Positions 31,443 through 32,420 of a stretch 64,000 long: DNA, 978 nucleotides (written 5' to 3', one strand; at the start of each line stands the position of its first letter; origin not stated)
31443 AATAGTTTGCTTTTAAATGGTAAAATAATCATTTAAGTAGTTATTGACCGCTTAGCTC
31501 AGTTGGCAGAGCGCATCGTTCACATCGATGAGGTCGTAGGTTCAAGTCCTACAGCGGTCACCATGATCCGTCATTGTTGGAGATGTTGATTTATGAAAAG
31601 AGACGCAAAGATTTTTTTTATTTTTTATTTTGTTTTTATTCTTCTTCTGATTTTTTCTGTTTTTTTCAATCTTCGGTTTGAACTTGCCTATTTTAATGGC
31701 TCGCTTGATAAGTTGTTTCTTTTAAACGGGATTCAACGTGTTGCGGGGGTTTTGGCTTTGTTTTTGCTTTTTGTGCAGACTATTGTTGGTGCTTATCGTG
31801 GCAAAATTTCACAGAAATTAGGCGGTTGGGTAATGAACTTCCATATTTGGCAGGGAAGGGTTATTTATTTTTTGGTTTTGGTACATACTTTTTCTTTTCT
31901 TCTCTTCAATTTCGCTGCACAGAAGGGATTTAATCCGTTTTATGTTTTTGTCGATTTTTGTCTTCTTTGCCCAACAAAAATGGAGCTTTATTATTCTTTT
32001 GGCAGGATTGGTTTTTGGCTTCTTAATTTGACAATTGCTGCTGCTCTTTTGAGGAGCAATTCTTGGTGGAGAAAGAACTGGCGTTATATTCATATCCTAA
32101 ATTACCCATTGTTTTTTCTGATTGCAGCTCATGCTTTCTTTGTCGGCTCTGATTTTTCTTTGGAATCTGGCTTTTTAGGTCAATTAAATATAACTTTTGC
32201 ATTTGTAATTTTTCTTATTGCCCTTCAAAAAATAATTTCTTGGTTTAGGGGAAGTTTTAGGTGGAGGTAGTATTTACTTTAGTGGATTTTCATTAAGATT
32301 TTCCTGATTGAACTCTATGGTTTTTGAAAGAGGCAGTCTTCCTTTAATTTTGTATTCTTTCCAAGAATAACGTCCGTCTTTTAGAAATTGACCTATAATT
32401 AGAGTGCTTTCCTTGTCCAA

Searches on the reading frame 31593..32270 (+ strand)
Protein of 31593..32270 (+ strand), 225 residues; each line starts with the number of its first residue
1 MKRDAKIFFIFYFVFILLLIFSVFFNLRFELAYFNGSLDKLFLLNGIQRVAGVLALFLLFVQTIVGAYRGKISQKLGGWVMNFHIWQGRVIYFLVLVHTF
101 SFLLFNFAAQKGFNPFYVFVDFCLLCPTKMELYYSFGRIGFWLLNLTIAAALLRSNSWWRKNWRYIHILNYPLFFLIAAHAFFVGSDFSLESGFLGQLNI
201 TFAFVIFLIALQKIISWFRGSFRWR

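Call 78: search_protein_families(library=pfam, proteins=[window:31593-32270:+], max_evalue=0.0001)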
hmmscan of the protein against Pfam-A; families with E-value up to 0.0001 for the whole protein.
window:31593-32270:+ (225 aa): 1 family
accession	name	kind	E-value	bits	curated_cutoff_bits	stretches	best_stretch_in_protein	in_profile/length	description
PF01794.25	Ferric_reduct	-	2.9e-09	37.5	28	1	51-177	1-120/121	Ferric reductase like transmembrane component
